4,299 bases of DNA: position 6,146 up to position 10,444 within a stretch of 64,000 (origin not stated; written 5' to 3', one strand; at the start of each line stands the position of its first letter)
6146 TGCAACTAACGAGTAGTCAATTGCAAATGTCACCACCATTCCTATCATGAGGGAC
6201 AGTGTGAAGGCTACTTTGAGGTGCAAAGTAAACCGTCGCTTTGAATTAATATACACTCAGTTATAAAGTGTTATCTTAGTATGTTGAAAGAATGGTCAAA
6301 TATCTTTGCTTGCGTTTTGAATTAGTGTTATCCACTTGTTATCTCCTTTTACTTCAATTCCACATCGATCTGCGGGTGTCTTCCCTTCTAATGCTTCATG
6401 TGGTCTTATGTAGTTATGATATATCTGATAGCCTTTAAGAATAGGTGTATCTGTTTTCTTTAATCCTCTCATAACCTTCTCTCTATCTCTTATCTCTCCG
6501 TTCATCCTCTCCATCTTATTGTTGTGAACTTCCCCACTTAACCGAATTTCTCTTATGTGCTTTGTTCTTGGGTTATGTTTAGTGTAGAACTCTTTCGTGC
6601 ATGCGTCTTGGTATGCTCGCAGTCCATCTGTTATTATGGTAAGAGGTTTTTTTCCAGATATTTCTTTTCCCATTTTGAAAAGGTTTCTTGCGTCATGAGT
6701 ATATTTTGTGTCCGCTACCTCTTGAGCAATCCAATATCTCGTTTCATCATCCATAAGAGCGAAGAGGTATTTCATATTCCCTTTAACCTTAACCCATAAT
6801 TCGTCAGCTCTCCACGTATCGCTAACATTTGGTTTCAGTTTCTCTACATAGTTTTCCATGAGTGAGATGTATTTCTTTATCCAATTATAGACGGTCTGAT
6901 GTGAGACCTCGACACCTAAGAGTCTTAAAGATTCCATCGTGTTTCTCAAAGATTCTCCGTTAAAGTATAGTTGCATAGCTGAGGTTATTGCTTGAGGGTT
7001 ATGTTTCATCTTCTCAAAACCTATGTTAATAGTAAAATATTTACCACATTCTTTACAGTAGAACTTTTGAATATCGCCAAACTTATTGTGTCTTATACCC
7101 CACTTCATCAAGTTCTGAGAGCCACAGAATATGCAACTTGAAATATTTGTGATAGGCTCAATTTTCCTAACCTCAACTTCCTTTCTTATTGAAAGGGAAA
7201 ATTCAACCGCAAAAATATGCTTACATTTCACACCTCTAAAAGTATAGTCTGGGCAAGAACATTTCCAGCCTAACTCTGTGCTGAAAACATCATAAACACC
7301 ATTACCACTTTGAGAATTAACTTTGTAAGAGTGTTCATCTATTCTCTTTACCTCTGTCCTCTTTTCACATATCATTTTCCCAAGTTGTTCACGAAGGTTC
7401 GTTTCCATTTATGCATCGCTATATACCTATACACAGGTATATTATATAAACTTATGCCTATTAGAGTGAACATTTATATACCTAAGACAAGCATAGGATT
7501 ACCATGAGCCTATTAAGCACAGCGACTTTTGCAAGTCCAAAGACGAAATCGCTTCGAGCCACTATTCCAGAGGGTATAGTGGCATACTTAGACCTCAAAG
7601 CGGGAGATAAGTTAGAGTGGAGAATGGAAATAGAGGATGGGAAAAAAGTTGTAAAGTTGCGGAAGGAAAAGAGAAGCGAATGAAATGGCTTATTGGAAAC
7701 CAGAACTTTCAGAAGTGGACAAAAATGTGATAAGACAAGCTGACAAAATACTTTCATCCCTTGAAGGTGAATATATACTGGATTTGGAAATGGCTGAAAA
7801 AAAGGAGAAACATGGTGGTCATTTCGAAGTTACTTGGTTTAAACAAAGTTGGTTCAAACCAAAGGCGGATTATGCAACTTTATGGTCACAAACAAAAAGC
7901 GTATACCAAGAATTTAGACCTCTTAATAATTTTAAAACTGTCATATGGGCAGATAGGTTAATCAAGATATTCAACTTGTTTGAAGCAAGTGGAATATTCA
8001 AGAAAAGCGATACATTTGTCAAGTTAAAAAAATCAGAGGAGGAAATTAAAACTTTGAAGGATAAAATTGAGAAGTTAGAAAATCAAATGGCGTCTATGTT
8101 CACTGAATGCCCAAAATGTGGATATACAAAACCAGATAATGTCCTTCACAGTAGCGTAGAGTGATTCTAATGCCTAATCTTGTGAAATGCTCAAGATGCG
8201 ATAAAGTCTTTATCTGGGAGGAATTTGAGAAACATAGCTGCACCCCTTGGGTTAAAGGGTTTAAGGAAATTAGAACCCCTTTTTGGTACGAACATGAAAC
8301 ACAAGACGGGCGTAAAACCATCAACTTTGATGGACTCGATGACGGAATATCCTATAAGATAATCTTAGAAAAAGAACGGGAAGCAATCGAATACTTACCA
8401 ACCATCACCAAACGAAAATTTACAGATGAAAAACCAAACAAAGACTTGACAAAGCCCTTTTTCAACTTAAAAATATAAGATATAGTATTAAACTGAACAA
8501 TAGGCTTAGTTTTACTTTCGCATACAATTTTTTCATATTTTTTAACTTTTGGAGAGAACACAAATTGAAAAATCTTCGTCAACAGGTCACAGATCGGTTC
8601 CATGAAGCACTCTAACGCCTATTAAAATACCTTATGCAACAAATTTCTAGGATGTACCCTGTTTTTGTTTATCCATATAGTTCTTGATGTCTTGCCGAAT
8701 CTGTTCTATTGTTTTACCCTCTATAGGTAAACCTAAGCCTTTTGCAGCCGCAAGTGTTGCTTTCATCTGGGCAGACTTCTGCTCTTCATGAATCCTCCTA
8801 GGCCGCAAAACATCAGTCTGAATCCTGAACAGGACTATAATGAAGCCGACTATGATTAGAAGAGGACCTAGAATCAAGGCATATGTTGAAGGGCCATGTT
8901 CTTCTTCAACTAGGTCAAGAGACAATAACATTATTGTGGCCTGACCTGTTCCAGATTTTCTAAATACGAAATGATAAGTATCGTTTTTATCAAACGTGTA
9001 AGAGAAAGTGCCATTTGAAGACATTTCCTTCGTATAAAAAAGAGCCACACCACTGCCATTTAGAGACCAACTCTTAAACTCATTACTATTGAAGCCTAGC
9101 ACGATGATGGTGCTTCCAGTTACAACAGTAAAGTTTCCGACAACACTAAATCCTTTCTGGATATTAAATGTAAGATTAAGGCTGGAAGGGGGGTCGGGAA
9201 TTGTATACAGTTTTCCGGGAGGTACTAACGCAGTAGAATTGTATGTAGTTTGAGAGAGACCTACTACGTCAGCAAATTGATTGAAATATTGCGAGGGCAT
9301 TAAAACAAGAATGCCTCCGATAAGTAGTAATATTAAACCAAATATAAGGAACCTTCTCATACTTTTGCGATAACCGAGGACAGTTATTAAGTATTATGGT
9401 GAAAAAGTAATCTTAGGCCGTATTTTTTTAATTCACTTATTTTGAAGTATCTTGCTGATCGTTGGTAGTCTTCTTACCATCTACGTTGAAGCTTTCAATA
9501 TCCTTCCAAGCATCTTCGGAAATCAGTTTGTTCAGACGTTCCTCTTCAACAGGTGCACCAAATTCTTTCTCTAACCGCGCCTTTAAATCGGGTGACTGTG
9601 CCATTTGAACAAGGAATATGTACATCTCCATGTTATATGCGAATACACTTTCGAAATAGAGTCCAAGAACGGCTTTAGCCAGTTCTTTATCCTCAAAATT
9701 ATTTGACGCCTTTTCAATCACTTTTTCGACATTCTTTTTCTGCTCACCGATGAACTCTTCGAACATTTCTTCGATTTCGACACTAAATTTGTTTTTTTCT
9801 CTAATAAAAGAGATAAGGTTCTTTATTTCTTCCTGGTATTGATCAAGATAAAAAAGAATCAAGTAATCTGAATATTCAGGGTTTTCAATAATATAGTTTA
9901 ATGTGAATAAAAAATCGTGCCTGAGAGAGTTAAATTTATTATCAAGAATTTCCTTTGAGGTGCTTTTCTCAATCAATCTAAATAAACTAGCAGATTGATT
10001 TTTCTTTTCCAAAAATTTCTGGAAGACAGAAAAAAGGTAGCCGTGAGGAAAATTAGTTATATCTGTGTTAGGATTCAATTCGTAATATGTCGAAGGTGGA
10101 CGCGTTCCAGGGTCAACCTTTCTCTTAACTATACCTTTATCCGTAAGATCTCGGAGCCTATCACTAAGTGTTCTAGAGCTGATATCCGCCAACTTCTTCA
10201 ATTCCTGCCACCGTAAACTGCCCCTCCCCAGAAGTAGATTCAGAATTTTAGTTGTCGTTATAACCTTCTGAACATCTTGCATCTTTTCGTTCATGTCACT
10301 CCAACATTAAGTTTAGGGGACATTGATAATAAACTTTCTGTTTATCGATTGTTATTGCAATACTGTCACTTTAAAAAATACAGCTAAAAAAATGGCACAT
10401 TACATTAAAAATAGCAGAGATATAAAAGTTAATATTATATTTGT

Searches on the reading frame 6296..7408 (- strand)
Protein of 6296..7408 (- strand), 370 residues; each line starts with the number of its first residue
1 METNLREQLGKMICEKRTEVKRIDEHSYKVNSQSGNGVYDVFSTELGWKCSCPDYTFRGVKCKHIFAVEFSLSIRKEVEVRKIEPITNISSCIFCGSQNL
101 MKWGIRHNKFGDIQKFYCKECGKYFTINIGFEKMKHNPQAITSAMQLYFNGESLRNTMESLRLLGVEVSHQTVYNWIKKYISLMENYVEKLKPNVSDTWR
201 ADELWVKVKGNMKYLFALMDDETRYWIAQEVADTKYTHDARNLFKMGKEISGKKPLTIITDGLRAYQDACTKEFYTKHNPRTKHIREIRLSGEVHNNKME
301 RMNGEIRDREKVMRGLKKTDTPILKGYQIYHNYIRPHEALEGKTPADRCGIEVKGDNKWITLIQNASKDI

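Call 48: search_protein_families(library=pfam, proteins=[window:6296-7408:-], max_evalue=0.001)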
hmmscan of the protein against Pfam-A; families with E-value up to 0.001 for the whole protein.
window:6296-7408:- (370 aa): 5 families
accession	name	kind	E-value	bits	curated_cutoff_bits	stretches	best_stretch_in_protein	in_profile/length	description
PF13610.12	DDE_Tnp_IS240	-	1.5e-15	58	27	1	197-333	2-135/139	DDE domain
PF00665.32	rve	-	6.5e-06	26.8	32.6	1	198-286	7-98/102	Integrase core domain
PF04434.22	SWIM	-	1.9e-05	24.5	19.6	1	47-71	12-36/38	SWIM zinc finger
PF03050.20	DDE_Tnp_IS66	-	7.1e-05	22.8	23.1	1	155-273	24-145/284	Transposase IS66 family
PF13683.12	rve_3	-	0.00019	21.5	26.5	1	295-345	15-67/67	Integrase core domain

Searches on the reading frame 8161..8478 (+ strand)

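Call 31: search_protein_families(library=pfam, proteins=[window:8161-8478:+], max_evalue=0.01)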
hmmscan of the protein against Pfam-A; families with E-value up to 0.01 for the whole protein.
window:8161-8478:+ (105 aa): 1 family
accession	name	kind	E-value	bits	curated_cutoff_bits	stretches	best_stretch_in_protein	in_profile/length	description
PF16135.10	TDBD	-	0.0068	16.8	23.6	0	8-27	8-28/52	Tify domain binding domain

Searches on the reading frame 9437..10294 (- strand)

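Call 32: search_protein_families(library=pfam, proteins=[window:9437-10294:-], max_evalue=0.01)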
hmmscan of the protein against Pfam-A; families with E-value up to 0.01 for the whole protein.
window:9437-10294:- (285 aa): 5 families
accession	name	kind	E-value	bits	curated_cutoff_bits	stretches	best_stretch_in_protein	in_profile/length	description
PF01638.23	HxlR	-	2.6e-08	34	20.8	1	21-74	13-66/91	HxlR-like helix-turn-helix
PF13412.12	HTH_24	-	5.8e-05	23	21.9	1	13-57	4-48/48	Winged helix-turn-helix DNA-binding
PF01047.28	MarR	-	0.00071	19.9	24.6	1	14-62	5-53/59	MarR family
PF00067.27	p450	-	0.0012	18.1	22.8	1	154-253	213-311/462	Cytochrome P450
PF01978.25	TrmB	-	0.003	17.8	25.6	1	19-72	15-64/68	Sugar-specific transcriptional regulator TrmB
